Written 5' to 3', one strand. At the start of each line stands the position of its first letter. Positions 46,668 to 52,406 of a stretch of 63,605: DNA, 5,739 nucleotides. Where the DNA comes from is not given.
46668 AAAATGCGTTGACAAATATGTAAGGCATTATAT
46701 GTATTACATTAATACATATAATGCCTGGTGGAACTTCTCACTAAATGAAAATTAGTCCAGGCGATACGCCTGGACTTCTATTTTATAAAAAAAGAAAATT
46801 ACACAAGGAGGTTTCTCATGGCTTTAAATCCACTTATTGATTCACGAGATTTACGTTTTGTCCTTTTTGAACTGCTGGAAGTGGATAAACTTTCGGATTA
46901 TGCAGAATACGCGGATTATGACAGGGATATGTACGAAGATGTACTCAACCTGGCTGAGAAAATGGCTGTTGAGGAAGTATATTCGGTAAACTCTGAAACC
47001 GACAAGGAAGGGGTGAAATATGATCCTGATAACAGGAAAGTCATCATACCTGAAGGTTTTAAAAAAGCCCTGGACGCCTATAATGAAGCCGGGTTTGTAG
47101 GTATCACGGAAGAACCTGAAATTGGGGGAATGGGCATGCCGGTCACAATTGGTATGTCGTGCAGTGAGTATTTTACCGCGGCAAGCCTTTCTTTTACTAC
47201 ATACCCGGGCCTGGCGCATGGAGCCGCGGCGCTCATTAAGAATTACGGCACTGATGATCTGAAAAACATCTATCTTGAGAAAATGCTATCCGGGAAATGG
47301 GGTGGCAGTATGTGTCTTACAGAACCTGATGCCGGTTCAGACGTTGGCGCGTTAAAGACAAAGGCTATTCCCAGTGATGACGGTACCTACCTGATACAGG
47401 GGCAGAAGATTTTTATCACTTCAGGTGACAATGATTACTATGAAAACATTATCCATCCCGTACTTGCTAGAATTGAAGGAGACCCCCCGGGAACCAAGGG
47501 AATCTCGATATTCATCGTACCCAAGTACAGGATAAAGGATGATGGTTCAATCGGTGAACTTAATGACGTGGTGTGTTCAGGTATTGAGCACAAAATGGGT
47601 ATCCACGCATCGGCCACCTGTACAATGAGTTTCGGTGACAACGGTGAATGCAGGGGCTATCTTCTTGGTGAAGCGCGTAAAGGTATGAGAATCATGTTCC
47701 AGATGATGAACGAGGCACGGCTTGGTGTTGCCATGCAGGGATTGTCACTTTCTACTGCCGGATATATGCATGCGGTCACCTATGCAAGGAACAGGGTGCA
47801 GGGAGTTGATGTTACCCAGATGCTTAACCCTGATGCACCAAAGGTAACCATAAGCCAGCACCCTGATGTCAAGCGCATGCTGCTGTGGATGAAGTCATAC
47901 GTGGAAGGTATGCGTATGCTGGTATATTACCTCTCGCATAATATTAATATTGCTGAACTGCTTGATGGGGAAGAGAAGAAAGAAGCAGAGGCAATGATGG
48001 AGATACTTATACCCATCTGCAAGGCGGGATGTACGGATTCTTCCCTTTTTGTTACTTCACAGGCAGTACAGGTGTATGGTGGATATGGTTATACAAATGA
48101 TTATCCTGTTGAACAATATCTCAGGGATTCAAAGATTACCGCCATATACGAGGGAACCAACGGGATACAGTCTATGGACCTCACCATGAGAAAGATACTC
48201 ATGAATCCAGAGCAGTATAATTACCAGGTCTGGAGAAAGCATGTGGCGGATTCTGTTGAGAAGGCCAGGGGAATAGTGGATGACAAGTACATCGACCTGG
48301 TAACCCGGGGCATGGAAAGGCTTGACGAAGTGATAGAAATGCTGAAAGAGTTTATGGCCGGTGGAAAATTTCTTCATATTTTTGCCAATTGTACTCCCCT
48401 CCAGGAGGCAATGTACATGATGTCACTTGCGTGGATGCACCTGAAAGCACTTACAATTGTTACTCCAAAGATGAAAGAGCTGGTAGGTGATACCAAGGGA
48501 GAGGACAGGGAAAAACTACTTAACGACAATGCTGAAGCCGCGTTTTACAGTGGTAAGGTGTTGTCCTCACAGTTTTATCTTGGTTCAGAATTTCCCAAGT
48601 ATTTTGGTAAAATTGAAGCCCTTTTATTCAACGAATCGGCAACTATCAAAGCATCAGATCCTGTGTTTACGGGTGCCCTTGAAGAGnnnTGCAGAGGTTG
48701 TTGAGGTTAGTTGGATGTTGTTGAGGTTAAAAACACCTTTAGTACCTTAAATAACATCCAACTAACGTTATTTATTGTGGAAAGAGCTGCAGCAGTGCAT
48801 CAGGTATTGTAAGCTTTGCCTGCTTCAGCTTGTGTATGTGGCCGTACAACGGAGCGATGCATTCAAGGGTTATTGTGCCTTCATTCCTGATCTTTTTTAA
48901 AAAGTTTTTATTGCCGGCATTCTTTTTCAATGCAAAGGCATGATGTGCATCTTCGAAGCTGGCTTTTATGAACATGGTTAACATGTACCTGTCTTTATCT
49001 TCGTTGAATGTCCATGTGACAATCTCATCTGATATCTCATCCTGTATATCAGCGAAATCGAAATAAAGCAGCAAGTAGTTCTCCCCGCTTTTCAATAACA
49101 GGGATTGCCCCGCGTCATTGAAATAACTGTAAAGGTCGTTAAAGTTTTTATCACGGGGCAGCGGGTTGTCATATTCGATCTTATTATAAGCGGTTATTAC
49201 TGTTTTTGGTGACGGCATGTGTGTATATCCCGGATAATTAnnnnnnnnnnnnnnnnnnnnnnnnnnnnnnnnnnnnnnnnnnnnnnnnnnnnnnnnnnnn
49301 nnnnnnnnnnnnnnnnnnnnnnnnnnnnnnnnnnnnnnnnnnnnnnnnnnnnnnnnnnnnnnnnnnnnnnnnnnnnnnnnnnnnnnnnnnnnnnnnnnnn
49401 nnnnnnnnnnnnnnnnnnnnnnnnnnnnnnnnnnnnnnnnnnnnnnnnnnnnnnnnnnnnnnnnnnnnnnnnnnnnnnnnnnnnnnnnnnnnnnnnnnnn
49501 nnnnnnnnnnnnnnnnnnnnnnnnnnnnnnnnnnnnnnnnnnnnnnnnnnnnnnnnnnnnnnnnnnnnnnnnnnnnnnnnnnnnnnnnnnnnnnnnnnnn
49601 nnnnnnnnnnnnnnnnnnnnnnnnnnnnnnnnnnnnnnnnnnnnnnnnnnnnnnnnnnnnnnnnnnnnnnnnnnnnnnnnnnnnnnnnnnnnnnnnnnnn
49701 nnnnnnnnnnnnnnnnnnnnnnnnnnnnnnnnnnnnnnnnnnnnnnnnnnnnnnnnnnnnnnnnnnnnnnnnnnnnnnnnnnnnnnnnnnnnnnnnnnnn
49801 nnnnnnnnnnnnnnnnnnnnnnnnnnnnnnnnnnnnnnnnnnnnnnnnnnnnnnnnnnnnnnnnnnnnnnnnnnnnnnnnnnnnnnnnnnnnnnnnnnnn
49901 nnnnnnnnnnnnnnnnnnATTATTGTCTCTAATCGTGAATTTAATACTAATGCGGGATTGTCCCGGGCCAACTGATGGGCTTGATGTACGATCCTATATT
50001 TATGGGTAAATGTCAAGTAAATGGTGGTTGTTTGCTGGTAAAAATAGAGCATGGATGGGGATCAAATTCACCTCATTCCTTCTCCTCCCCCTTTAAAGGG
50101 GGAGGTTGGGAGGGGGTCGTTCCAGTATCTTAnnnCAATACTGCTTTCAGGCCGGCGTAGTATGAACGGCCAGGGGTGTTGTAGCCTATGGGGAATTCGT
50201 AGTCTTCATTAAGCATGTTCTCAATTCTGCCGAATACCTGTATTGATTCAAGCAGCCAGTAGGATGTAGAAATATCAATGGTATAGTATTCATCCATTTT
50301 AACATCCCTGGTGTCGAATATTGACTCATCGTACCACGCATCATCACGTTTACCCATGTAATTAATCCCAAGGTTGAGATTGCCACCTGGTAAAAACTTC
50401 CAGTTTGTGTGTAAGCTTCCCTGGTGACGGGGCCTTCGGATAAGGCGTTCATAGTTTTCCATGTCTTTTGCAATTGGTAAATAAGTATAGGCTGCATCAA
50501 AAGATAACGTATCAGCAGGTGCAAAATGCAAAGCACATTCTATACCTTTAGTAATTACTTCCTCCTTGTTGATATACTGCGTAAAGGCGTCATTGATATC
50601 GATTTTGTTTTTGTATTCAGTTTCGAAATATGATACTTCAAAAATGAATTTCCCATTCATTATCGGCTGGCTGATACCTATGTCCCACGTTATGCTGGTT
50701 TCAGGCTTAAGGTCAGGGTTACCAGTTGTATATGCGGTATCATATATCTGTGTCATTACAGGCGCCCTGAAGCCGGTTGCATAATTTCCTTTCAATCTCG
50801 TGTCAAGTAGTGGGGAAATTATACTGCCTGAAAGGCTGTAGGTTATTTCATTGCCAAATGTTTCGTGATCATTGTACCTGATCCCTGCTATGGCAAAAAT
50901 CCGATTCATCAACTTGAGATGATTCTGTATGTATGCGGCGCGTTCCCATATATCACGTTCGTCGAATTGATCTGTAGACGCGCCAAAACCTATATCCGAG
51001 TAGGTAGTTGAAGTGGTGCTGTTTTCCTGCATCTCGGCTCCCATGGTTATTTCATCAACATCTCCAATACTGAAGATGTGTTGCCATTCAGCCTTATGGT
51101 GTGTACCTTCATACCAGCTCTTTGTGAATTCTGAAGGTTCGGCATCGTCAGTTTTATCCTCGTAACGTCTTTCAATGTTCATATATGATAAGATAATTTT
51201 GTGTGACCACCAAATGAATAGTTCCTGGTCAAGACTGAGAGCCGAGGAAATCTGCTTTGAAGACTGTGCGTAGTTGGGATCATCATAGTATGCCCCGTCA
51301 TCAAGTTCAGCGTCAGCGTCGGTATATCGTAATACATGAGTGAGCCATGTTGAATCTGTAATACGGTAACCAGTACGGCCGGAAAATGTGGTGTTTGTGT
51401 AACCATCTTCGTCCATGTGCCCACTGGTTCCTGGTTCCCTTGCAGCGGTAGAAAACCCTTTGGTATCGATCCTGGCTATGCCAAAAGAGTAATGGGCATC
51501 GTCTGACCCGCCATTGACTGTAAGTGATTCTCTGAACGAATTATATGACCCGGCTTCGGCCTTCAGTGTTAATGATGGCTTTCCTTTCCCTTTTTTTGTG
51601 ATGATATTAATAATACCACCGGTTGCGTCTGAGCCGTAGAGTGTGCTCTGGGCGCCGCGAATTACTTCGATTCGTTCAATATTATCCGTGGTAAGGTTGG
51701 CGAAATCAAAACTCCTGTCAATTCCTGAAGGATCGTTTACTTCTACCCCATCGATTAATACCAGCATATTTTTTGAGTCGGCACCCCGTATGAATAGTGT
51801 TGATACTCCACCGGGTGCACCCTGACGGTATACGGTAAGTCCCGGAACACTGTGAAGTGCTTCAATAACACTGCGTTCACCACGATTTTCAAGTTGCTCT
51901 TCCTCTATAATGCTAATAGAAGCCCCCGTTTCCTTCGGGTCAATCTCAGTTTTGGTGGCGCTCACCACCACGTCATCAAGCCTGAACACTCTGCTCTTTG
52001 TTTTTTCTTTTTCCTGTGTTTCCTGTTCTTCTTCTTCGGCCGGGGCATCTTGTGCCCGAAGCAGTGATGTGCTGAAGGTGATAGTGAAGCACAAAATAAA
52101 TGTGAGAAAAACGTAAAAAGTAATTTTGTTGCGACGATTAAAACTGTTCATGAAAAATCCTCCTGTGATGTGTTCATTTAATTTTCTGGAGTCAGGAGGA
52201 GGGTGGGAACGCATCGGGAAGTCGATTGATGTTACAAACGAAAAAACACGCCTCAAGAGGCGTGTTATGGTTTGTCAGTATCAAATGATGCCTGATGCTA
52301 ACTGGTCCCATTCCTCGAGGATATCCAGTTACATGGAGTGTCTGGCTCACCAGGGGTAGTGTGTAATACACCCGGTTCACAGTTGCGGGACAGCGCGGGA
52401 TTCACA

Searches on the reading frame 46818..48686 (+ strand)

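Call 86: search_protein_families(library=pfam, proteins=[window:46818-48686:+], max_evalue=0.000001)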
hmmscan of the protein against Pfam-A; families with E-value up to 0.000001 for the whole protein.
window:46818-48686:+ (623 aa): 4 families
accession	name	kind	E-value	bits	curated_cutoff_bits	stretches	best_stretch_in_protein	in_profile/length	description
PF00441.29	Acyl-CoA_dh_1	-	7.1e-23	81.9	22.4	1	288-458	2-148/150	Acyl-CoA dehydrogenase, C-terminal domain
PF02770.24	Acyl-CoA_dh_M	-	6.7e-15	55.5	33.3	1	164-273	1-95/97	Acyl-CoA dehydrogenase, middle domain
PF12806.12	Acyl-CoA_dh_C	-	1.5e-10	41.7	30.3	1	490-603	16-114/124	Acetyl-CoA dehydrogenase C-terminal like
PF02771.21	Acyl-CoA_dh_N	-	1.4e-09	38.8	22.9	1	82-160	34-113/113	Acyl-CoA dehydrogenase, N-terminal domain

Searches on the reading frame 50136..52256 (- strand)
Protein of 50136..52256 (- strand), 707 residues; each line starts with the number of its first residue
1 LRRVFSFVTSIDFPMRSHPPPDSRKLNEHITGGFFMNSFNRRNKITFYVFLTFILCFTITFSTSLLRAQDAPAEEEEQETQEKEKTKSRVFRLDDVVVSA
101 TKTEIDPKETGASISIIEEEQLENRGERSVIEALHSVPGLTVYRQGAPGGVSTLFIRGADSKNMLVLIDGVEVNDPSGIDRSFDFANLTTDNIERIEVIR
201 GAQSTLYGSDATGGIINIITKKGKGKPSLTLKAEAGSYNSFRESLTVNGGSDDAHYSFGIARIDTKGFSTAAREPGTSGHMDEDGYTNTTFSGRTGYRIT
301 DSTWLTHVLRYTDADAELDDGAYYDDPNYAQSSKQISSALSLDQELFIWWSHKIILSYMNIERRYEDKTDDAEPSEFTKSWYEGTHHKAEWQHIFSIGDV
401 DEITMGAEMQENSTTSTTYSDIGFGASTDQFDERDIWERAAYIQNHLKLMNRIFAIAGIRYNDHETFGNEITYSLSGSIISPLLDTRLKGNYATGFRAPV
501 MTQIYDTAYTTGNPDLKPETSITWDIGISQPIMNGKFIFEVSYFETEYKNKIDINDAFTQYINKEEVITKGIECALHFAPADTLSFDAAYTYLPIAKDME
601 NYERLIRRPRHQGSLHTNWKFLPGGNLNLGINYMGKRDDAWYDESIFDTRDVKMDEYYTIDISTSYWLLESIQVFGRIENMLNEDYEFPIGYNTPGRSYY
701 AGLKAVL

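Call 86: search_protein_families(library=pfam, proteins=[window:50136-52256:-], max_evalue=0.000001)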
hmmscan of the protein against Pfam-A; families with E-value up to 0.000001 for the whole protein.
window:50136-52256:- (707 aa): 2 families
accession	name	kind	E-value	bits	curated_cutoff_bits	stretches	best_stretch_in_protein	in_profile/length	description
PF00593.30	TonB_dep_Rec_b-barrel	-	4.9e-43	149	27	1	276-680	45-435/436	TonB dependent receptor-like, beta-barrel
PF07715.20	Plug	-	4.5e-29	101.5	23.9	1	107-215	2-107/107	TonB-dependent Receptor Plug Domain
